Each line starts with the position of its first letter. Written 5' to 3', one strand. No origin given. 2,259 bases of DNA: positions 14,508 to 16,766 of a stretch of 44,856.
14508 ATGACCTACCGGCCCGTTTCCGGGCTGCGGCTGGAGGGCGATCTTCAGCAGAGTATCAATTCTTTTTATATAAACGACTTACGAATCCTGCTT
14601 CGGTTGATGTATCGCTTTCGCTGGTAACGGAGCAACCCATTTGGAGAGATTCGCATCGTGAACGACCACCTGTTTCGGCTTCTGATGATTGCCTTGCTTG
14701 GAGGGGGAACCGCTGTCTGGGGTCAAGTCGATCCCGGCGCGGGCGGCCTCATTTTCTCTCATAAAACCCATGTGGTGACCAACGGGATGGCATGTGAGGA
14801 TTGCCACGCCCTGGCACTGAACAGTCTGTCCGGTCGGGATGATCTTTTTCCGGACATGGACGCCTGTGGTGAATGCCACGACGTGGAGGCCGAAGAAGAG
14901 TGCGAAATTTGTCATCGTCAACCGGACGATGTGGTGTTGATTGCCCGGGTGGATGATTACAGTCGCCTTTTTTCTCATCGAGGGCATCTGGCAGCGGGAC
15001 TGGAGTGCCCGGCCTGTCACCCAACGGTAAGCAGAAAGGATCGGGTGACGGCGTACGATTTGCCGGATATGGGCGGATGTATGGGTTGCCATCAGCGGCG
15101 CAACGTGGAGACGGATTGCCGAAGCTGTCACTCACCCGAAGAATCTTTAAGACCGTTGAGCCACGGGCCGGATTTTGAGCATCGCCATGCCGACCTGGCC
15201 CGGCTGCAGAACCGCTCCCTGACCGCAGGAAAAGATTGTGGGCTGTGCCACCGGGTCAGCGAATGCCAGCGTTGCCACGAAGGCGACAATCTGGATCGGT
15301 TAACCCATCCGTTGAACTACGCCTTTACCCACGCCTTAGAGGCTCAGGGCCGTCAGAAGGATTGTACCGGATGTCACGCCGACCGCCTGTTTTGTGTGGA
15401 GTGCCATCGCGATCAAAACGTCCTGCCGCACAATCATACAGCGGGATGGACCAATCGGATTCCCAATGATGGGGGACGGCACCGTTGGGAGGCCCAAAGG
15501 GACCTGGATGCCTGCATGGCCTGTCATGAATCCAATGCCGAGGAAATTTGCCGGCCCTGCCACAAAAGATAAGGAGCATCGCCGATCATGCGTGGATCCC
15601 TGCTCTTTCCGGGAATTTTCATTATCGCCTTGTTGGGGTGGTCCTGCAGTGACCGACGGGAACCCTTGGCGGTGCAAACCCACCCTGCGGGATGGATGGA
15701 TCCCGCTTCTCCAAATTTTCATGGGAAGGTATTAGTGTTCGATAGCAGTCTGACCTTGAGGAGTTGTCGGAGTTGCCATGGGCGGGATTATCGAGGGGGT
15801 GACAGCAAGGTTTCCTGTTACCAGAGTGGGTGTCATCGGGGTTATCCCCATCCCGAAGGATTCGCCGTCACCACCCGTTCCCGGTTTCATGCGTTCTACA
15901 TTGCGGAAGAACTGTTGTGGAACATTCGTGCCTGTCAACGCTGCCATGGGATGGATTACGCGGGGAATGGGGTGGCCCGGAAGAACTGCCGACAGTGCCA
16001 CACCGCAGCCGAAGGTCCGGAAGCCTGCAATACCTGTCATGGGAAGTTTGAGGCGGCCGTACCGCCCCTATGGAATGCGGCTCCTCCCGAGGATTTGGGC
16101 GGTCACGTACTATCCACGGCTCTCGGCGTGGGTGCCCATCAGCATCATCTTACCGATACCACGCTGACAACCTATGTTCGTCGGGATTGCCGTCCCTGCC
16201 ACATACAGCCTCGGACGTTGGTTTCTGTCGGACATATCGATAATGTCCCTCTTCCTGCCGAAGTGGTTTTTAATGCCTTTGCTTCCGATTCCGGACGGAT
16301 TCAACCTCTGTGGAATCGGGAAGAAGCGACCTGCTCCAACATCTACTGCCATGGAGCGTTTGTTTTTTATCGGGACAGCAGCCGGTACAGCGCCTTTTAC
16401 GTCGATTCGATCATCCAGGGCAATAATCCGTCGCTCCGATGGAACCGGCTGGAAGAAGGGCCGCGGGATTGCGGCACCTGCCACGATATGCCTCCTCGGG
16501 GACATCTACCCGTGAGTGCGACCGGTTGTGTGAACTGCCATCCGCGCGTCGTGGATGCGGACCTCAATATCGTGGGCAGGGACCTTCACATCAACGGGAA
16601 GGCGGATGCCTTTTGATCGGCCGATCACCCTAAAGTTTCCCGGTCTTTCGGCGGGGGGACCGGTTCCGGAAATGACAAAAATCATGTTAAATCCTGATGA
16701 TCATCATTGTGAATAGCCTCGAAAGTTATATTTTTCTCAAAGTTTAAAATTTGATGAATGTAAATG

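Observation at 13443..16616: Porin-cytochrome-like outer-membrane electron conduit: beta-barrel + 12-heme cytochrome + lipoprotein 7-9-heme cytochrome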

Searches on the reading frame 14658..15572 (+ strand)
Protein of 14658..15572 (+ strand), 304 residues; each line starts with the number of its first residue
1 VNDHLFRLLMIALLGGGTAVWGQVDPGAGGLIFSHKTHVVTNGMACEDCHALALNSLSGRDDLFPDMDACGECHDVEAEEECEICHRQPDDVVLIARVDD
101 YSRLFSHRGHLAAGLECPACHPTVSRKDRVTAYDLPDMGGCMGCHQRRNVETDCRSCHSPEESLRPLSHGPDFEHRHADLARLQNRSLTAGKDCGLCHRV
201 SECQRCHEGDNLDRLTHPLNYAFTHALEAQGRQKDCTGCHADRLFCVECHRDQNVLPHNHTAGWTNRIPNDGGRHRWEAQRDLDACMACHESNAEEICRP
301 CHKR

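Call 4: search_protein_families(library=pfam, proteins=[window:14658-15572:+], max_evalue=0.1)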
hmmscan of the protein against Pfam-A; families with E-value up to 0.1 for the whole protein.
window:14658-15572:+ (304 aa): 2 families
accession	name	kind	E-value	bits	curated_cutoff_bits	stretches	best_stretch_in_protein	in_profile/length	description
PF14522.11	Cytochrome_C7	-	2.6e-15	56.4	24.8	2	32-87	2-67/67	Cytochrome c7 and related cytochrome c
PF02085.21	Cytochrom_CIII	-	0.00019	22.2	22.9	0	32-80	22-59/101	Class III cytochrome C family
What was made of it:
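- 14658..15572 (+): Gene B: secreted, non-lipidated 12-haem c-type cytochrome (304 aa), the predicted periplasmic or intra-barrel haem wire. Pfam Cytochrome_C7 56.4 bits (call 4).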

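Call 5: search_protein_families(library=ncbifam, proteins=[window:14658-15572:+], max_evalue=0.1)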
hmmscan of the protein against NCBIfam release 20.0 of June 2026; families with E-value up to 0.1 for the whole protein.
window:14658-15572:+ (304 aa): 3 families
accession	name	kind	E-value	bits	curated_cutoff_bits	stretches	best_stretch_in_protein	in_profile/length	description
NF041781.1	mnquin_red_QrcA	equivalog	2e-07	30.8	180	1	31-158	31-173/174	menaquinone reductase multiheme cytochrome c subunit QrcA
NF043011.1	CytC7_Geobact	equivalog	0.003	18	120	1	104-158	34-88/89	cytochrome c7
NF038038.1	cytoc_DsrJ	equivalog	0.0093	16.3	100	0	284-303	91-109/121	sulfate reduction electron transfer complex DsrMKJOP subunit DsrJ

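Call 18: find_homologous_proteins(query=window:14658-15572:+, max_evalue=0.001)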
Query window:14658-15572:+ (304 aa): 260 proteins with E <= 0.001 among 3690 candidates; the best 120 are listed.
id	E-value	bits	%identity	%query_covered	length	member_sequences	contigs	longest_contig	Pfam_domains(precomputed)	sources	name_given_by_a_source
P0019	7.4e-213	724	100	100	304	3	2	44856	PF14522.12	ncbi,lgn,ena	-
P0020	6.5e-145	501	69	99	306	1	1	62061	PF14522.12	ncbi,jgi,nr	ncbi:MAG: cytochrome c3 family protein [Calditrichaeota bacterium]|nr:cytochrome c3 family protein [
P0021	8.3e-131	454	64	100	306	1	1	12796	PF14522.12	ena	-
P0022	1.7e-106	374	52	97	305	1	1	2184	PF14537.12,PF14522.12,PF22113.2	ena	-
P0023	1.4e-105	371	52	98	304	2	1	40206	PF14537.12,PF14522.12,PF22113.2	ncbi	-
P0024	6.6e-104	366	53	99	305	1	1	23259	PF14537.12,PF02085.22,PF14522.12,PF22113.2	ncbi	-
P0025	8.7e-104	365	51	97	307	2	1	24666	PF14537.12,PF14522.12,PF22113.2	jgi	-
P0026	4.7e-102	360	54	89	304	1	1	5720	PF14537.12,PF05495.18,PF14522.12,PF22113.2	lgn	-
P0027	6.1e-102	359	50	99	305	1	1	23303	PF14537.12,PF14522.12,PF22113.2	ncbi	ncbi:MAG: hypothetical protein Kow0042_17420 [Calditrichia bacterium]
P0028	7.5e-102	359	54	98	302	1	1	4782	PF14537.12,PF22678.2,PF02085.22,PF14522.12,PF22113.2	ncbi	-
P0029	8.8e-102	359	51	98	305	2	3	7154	PF14537.12,PF14522.12,PF22113.2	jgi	jgi:hypothetical protein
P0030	1.4e-99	352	53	99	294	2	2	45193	PF14537.12,PF02085.22,PF14522.12,PF22113.2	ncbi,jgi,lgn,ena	-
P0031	4.4e-99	350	51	98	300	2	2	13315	PF14537.12,PF14522.12,PF22113.2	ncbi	-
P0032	4.8e-99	350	50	99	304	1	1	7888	PF14537.12,PF02085.22,PF14522.12,PF22113.2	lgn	-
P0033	7.0e-99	349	51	98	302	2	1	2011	PF14537.12,PF02085.22,PF14522.12,PF22113.2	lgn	-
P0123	1.8e-80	289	45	97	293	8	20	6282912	PF14537.12,PF14522.12,PF22113.2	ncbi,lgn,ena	-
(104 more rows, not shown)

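Call 20: find_encoding_contigs(protein=P0123, flank=7000, max_places=3)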
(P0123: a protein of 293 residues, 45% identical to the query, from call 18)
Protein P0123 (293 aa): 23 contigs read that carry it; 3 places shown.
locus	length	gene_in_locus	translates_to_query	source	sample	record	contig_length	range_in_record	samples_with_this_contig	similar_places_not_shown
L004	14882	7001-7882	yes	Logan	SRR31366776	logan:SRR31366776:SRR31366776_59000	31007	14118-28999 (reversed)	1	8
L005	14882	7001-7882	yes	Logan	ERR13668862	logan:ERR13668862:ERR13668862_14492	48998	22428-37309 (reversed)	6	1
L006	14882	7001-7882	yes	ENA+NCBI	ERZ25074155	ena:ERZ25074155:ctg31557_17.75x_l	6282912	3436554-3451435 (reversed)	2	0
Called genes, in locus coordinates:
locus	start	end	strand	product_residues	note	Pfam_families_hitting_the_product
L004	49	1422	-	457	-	PF00072:Response_reg, PF00158:Sigma54_activat, PF14532:Sigma54_activ_2, PF07728:AAA_5, PF01078:Mg_chelatase (weak), PF25601:AAA_lid_14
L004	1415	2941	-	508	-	PF00672:HAMP, PF00512:HisKA (faint), PF02518:HATPase_c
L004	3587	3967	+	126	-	PF00072:Response_reg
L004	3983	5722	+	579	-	PF02335:Cytochrom_C552 (faint), PF14522:Cytochrome_C7 (faint), PF14537:Cytochrom_c3_2 (faint), PF13435:Cytochrome_C554 (weak)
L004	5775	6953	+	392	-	-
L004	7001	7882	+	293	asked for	PF14537:Cytochrom_c3_2 (faint), PF22113:Mtrc-MtrF_II-IV_dom (faint), PF14522:Cytochrome_C7 (weak)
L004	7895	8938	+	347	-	PF14522:Cytochrome_C7 (faint)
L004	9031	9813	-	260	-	PF06452:CBM9_1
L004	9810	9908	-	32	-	-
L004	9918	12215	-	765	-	PF06165:GH94_b-supersand, PF17167:Glyco_hydro_94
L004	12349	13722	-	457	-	PF07690:MFS_1, PF13347:MFS_2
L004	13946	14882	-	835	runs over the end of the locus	PF25174:Beta-prop_THOC3 (faint), PF26549:Tricorn_N (faint), PF26550:Tricorn_2nd (weak), PF00756:Esterase, PF00326:Peptidase_S9, PF01738:DLH (weak), PF12146:Hydrolase_4 (faint)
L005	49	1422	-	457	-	PF00072:Response_reg, PF00158:Sigma54_activat, PF14532:Sigma54_activ_2, PF07728:AAA_5, PF01078:Mg_chelatase (weak), PF25601:AAA_lid_14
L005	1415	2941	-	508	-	PF00672:HAMP, PF00512:HisKA (faint), PF02518:HATPase_c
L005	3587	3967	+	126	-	PF00072:Response_reg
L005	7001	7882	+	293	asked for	PF14537:Cytochrom_c3_2 (faint), PF22113:Mtrc-MtrF_II-IV_dom (faint), PF14522:Cytochrome_C7 (weak)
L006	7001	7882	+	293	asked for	PF14537:Cytochrom_c3_2 (faint), PF22113:Mtrc-MtrF_II-IV_dom (faint), PF14522:Cytochrome_C7 (weak)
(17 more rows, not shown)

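Call 29: search_solved_structures(query=window:14658-15572:+, max_evalue=1, show_alignments=2)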
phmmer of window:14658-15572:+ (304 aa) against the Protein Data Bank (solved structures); distinct sequences matched with E-value up to 1: 27.
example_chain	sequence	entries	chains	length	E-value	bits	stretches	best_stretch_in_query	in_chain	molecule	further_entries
6f0k_A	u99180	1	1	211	7e-10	42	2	93-198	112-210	Cytochrome c family protein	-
6btm_A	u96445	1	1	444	9.5e-08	35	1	88-157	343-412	Alternative Complex III subunit A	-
6lod_A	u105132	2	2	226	5.2e-06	29.2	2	105-147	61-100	MULTIHEME_CYTC domain-containing protein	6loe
8k9e_A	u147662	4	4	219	6.4e-06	29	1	32-148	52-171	Cytochrome c7-like domain-containing protein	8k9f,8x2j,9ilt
3sj4_X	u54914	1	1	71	2.2e-05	27.2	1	90-159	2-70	CYTOCHROME C7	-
3sel_X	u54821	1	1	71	3.7e-05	26.4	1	90-159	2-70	CYTOCHROME C7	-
4hc3_A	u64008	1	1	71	4.7e-05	26.1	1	90-159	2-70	PpcA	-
4hbf_A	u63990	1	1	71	4.8e-05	26.1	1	90-159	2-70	PpcA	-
1os6_A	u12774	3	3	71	5e-05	26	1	90-159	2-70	PpcA | Cytochrome c3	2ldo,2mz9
4hb8_A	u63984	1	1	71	5e-05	26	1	90-159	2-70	PpcA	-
3sj0_X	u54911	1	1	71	5.2e-05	26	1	90-159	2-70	CYTOCHROME C7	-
4hb6_A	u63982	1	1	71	5.2e-05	26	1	90-159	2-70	PpcA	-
3sj1_X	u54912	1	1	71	7.3e-05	25.5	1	90-159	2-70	CYTOCHROME C7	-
4haj_A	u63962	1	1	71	7.9e-05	25.4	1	90-159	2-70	PpcA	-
2n91_A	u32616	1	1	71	0.00016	24.4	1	90-159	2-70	Cytochrome C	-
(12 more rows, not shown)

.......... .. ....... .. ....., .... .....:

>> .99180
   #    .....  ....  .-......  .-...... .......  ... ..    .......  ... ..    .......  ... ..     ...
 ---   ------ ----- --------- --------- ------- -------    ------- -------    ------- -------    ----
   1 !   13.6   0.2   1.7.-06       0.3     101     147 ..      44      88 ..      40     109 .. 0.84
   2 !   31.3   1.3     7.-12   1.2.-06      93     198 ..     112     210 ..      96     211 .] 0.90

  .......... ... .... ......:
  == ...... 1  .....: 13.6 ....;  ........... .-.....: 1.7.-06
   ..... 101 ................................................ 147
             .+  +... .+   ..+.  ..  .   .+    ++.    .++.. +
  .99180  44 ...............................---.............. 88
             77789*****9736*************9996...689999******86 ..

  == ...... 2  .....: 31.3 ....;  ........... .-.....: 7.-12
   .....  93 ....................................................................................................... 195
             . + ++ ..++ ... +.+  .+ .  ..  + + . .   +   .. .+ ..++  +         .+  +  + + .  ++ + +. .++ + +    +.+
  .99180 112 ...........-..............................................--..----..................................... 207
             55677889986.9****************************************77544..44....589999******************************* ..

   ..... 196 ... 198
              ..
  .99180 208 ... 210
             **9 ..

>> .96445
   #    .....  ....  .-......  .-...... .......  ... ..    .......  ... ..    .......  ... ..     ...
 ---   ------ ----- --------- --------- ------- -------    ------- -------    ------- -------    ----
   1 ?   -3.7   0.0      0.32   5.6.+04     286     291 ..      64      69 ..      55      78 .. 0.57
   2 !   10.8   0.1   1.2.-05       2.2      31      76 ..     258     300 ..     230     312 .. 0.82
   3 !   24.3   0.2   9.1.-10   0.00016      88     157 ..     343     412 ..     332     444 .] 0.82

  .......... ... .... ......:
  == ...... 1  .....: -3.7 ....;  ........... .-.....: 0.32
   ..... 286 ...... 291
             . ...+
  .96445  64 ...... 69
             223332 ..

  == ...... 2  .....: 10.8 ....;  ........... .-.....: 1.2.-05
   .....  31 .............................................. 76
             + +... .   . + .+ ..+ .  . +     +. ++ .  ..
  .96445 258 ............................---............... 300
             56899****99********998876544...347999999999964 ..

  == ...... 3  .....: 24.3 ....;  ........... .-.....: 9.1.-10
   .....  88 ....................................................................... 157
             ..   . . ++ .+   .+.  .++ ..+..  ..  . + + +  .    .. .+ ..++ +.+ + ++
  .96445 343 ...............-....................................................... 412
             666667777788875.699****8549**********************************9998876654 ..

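Call 56: find_encoding_contigs(protein=P0019, flank=1000, max_places=3)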
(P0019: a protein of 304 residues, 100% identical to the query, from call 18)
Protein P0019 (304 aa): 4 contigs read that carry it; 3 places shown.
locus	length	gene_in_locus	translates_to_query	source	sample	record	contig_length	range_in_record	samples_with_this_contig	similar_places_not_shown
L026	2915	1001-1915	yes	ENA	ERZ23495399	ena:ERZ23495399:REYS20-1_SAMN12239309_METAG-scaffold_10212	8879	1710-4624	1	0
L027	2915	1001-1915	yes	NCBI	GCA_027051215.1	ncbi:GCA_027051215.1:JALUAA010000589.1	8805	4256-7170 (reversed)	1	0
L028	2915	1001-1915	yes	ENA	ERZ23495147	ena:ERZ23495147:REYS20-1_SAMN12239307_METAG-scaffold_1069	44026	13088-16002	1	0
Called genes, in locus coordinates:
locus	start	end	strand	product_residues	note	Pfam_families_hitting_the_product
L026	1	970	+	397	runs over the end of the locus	-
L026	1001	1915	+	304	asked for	PF14522:Cytochrome_C7 (weak)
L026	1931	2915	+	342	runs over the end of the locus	PF14522:Cytochrome_C7 (faint)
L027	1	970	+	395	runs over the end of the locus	-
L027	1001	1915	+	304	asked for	PF14522:Cytochrome_C7 (weak)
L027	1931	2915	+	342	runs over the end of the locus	PF14522:Cytochrome_C7 (faint)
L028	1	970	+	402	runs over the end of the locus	-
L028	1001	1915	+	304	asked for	PF14522:Cytochrome_C7 (weak)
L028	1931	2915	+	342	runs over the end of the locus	PF14522:Cytochrome_C7 (faint)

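Call 59: predict_structure(alignment_id=A2)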
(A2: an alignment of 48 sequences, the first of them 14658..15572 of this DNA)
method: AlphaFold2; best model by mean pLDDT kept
length: 304 residues; sequences in the alignment: 48
mean_pLDDT: 71.7   pTM: 0.56
mean pLDDT of the five models: 71.7, 70.7, 67.5, 66.5, 62.6
residues with pLDDT >= 90: 69; 70-90: 86; 50-70: 101; < 50: 48
segments of 3 or more residues with pLDDT < 50: 21-27, 209-234, 255-266
pLDDT, mean of each block of 10 residues (from residue 1): 89 75 51 92 94 94 89 89 87 78 93 93 89 81 88 81 61 68 63 71 59 41 47 51 57 50 50 57 57 63 55
secondary structure, 60 per line:
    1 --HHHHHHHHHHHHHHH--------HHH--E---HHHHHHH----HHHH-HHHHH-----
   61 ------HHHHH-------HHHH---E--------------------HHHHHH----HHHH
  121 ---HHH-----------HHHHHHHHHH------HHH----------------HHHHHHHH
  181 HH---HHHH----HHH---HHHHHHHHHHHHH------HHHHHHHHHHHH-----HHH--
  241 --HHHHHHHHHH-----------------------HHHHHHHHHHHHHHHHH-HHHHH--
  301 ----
elements in order: H3-17 H35-41 H46-49 H51-55 H67-71 H79-82 H107-112 H117-120 H138-147 H173-182 H186-189 H200-212 H219-230 H243-252 H276-292 H294-298
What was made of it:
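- The model of B is confident only in its N-terminal half (pLDDT 71.7 overall), so its shape and fit in the barrel are unverified (call 59).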

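Call 61: fold_search(model_id=the predicted structure, library=pdb)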
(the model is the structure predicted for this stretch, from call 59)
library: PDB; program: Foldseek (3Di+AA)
matches with E <= 10: 11; with E <= 0.001: 2
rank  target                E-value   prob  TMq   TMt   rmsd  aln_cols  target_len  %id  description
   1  6btm_A                2.6e-04  1.00  0.29  0.39  12.6       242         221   21  Structure of Alternative Complex III from Flavobacterium johnsoniae (Wild Type) (released 2018-05-09)
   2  8k9e_A                3.0e-04  1.00  0.30  0.40  13.3       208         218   20  Cryo-EM structure of the photosynthetic alternative complex III from Chloroflexus aurantiacus at 3.3 angstrom (released 2024-03-06)
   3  4p3g_A                2.6e+00  0.08  0.16  0.21  15.0       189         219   12  Structure of the SRP68-RBD from Chaetomium thermophilum (released 2014-04-16)
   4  2n91_MODEL_1_A        2.8e+00  0.20  0.15  0.52   5.5        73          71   22  A key amino acid in the control of different functional behavior within the triheme cytochrome family from Geo (released 2016-09-21)
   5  3h33                  3.5e+00  0.23  0.14  0.50   4.0        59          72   32  PpcC, A cytochrome c7 from Geobacter sulfurreducens (released 2009-12-29)
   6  8v87_m                4.1e+00  0.01  0.08  0.05  39.9       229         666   15  60S ribosome biogenesis intermediate (Dbp10 post-catalytic structure - Overall map) (released 2024-05-01)
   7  1x9f_B                7.5e+00  0.02  0.11  0.17  13.5       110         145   13  Hemoglobin Dodecamer from Lumbricus Erythrocruorin (released 2004-11-30)
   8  5jm4_B                8.0e+00  0.03  0.16  0.19  12.6       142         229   13  Crystal structure of 14-3-3zeta in complex with a cyclic peptide involving an adamantyl and a dicarboxy side chain (released 2017-05-10)
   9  9gaw_Y                8.4e+00  0.03  0.14  0.10  14.7       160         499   11  High-resolution structure of the Anaphase-promoting complex/cyclosome (APC/C) bound to co-activator Cdh1 (released 2024-08-14)
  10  7v2c_d                8.9e+00  0.01  0.07  0.10  21.0       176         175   15  Active state complex I from Q10 dataset (released 2022-03-02)
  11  5nie_B                9.9e+00  0.01  0.10  0.06  16.4       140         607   16  Crystal structure of human LTA4H mutant R563A in open conformation (released 2017-08-23)
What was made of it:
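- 14658..15572 (+): Nearest solved relatives are ACIII ActA (6f0k, E 7e-10) and PpcA c7 (calls 29, 61).
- On MtrCAB / PioAB / MtoAB: MtrA does not appear in the fold search with B (call 61).
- Tried and rejected: Foldseek gave weak ACIII ActA matches (TM 0.3-0.4), which cannot show an MtrA-like rod shape (calls 59, 61).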

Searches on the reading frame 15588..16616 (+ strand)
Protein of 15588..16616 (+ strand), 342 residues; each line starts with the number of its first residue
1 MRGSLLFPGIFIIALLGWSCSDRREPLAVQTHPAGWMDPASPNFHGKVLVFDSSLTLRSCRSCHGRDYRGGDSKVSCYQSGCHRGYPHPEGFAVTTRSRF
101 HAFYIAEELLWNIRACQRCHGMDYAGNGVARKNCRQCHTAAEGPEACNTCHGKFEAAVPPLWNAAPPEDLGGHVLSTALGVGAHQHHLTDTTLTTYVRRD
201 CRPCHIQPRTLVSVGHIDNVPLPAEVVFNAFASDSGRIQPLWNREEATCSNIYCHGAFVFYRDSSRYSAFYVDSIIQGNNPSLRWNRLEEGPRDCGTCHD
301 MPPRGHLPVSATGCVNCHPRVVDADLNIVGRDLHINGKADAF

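Call 4: search_protein_families(library=pfam, proteins=[window:15588-16616:+], max_evalue=0.1)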
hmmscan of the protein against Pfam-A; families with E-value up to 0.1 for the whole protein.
window:15588-16616:+ (342 aa): 3 families
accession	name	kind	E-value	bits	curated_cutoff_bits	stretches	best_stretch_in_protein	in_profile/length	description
PF14522.11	Cytochrome_C7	-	2e-08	34.4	24.8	2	248-318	15-66/67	Cytochrome c7 and related cytochrome c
PF09698.15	GSu_C4xC__C2xCH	-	0.00023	22.2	21.7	1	248-299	1-36/36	Geobacter CxxxxCH...CXXCH motif (GSu_C4xC__C2xCH)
PF14537.11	Cytochrom_c3_2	-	0.0052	17.7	25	0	115-141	8-36/79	Cytochrome c3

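Call 5: search_protein_families(library=ncbifam, proteins=[window:15588-16616:+], max_evalue=0.1)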
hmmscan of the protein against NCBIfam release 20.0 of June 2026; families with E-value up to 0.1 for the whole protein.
window:15588-16616:+ (342 aa): 2 families
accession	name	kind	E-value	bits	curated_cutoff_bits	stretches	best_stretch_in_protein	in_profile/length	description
TIGR01904.2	GSu_C4xC__C2xCH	domain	4.7e-09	35.9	27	1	235-305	10-62/73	CxxxxCH/CxxCH domain c-type cytochrome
NF045713.1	CxxCH_16_HmcA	equivalog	0.061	11.9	400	0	58-154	308-389/541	sulfate respiration complex hexadecaheme cytochrome HmcA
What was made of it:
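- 15588..16616 (+): Gene C: lipoprotein c-type cytochrome with 9 haem sites (7 CxxCH + 2 Cx4CH; 342 aa), the predicted cell-surface cap. NCBIfam TIGR01904 CxxxxCH/CxxCH domain scores 35.9 bits, above the cut-off of 27 (call 5).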

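Call 30: search_solved_structures(query=window:15588-16616:+, max_evalue=1, show_alignments=2)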
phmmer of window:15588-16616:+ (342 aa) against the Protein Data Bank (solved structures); distinct sequences matched with E-value up to 1: 2.
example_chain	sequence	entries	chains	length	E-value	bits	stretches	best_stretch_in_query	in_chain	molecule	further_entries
8cad_A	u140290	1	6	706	0.11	14.6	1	156-292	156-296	acidic juvenile hormone-suppressible protein 1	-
26la_U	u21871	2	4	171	0.27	13.3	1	229-283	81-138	Structural protein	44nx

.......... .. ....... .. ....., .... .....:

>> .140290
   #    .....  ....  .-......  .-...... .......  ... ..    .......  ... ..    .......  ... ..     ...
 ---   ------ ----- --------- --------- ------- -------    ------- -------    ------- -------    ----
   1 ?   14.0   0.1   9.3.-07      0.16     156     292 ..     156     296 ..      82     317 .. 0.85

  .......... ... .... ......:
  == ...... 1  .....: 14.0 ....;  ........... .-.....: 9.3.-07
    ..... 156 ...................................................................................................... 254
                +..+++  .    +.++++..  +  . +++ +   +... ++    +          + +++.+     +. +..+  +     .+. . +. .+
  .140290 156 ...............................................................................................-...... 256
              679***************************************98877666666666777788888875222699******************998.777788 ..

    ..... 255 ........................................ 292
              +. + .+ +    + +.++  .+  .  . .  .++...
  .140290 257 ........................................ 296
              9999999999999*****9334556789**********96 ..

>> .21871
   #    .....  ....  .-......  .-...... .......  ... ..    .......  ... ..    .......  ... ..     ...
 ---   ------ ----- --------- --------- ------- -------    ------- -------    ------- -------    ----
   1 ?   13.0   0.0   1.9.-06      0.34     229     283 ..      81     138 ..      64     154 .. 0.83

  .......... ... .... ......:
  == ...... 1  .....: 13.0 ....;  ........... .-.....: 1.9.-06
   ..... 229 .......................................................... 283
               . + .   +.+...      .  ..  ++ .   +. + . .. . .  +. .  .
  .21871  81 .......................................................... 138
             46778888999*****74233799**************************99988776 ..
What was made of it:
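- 15588..16616 (+): No sequence relative in the PDB (call 30).
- Tried and rejected: PDB sequence search with C: nothing meaningful (call 30).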
